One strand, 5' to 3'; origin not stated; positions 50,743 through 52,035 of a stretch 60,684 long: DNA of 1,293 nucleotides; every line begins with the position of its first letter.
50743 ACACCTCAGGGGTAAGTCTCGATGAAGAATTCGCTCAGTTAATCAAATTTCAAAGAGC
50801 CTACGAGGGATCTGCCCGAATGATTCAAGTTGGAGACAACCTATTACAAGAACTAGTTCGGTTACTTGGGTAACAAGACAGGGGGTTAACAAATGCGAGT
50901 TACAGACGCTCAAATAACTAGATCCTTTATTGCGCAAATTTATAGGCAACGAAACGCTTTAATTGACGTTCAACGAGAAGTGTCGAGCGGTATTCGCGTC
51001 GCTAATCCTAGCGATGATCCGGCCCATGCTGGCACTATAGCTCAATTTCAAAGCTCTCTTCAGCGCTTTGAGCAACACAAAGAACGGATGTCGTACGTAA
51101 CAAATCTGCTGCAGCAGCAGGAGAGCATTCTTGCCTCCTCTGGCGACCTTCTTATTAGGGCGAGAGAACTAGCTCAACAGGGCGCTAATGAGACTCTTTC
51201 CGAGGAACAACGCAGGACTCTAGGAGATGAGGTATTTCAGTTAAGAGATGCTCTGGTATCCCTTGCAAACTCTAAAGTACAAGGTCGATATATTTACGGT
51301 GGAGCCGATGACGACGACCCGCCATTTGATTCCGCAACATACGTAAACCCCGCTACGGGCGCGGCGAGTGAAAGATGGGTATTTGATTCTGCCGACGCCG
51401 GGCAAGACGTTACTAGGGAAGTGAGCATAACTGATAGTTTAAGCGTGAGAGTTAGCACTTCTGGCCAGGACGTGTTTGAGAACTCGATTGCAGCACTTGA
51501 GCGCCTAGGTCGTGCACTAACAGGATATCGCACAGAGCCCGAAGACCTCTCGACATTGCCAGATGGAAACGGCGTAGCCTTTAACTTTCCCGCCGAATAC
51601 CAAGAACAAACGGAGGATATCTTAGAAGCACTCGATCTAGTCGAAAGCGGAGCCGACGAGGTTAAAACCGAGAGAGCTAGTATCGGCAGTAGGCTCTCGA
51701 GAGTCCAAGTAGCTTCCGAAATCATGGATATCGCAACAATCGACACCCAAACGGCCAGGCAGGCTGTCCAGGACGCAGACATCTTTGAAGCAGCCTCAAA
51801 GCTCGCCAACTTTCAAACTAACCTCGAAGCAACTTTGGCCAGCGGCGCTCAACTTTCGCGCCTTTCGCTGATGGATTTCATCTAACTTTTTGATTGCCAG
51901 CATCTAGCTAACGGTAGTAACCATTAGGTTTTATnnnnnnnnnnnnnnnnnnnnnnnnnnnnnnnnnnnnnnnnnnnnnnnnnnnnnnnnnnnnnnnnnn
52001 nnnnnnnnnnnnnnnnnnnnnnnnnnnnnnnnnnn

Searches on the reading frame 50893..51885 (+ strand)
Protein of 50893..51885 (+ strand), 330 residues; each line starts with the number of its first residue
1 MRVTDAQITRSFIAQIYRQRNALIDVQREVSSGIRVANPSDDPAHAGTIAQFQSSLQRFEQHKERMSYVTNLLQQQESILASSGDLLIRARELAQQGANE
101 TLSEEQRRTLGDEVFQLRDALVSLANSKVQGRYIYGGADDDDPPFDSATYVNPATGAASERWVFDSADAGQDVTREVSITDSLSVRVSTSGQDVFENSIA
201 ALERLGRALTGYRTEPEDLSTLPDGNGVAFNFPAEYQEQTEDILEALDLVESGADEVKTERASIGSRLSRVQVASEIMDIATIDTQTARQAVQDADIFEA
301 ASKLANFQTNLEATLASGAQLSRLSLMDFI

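Call 11: search_protein_families(library=ncbifam, proteins=[window:50893-51885:+])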
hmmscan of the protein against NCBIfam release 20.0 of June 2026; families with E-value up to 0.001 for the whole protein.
window:50893-51885:+ (330 aa): 20 families
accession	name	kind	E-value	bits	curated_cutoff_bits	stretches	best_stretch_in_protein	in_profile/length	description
TIGR02550.1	flagell_flgL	equivalog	2.4e-59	201.6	127.2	2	2-197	1-184/387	flagellar hook-associated protein FlgL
NF009361.0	PRK12717.1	equivalog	6.8e-36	123.9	407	2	1-200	1-188/524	flagellar hook-associated protein 3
NF005187.0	PRK06663.1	equivalog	1.3e-32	113.1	337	2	1-195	2-198/419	flagellar hook-associated protein 3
NF005980.0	PRK08073.1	equivalog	7.9e-31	107.4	291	2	1-210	1-193/287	flagellar hook-associated protein 3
NF006265.0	PRK08412.1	equivalog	3.6e-22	78.4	749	2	1-148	1-148/827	flagellar hook-associated protein FlgL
NF006489.0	PRK08913.1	equivalog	8.4e-16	58.3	217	1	1-330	3-302/303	flagellin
NF011282.0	PRK14692.1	equivalog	4.9e-15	54.9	878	2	1-148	1-148/749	flagellar hook-associated protein FlgL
NF004669.0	PRK06008.1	equivalog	9.1e-13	48.3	230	2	245-330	263-348/348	flagellar hook-associated family protein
NF009449.0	PRK12807.1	subfamily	2.2e-09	37.3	347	1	18-125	17-125/287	flagellin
NF009445.0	PRK12803.1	equivalog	2.7e-09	36.7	450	1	23-126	23-126/335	flagellin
NF038071.1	lat_flg_LafA_2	exception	4.9e-09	35.9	365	1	28-205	30-204/284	lateral flagellin LafA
NF009444.0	PRK12802.1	equivalog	1.1e-08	34.9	332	1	18-137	20-140/282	flagellin domain-containing protein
NF009447.0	PRK12805.1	equivalog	2.3e-07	30.6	404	1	15-118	13-118/287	FliC/FljB family flagellin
NF009362.0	PRK12718.1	equivalog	2.6e-07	30.1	602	1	1-149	1-152/510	flagellar hook-associated protein FlgL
NF009448.0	PRK12806.1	equivalog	4e-07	29.2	531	1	26-137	29-140/475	flagellin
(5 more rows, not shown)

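Call 34: find_encoding_contigs(protein=window:50893-51885:+, flank=10000, max_places=10)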
Protein window:50893-51885:+ (330 aa): 4 contigs read that carry it; 4 places shown.
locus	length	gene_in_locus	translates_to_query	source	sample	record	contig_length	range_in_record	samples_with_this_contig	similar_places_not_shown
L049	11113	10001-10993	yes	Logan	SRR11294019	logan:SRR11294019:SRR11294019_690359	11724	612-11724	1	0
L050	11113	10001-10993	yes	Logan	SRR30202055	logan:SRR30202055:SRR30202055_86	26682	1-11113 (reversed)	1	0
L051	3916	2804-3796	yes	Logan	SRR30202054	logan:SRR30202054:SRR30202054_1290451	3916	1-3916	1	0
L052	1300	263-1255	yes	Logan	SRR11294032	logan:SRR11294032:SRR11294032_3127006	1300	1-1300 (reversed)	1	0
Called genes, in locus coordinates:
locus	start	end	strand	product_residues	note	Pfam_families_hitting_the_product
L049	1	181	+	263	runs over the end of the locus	?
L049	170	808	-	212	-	PF00072:Response_reg, PF00196:GerE, PF08281:Sigma70_r4_2 (weak)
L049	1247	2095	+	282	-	-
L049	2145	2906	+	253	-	PF00460:Flg_bb_rod (weak), PF22692:LlgE_F_G_D1, PF06429:Flg_bbr_C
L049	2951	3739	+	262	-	PF00460:Flg_bb_rod, PF22692:LlgE_F_G_D1, PF06429:Flg_bbr_C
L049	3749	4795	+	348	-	PF08666:SAF, PF13144:ChapFlgA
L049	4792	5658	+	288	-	PF02107:FlgH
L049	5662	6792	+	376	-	PF02119:FlgI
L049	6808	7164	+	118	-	PF10135:Rod-binding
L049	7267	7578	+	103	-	PF04316:FlgM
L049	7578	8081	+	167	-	PF05130:FlgN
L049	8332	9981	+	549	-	PF22638:FlgK_D1, PF06429:Flg_bbr_C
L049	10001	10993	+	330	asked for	PF00669:Flagellin_N, PF00700:Flagellin_C (weak)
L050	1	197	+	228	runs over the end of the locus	PF01209:Ubie_methyltran (weak), PF13847:Methyltransf_31, PF08241:Methyltransf_11, PF08242:Methyltransf_12 (weak), PF13649:Methyltransf_25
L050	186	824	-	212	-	PF00072:Response_reg, PF00196:GerE, PF08281:Sigma70_r4_2 (weak)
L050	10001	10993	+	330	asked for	PF00669:Flagellin_N, PF00700:Flagellin_C (weak)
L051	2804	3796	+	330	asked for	PF00669:Flagellin_N, PF00700:Flagellin_C (weak)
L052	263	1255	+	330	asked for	PF00669:Flagellin_N, PF00700:Flagellin_C (weak)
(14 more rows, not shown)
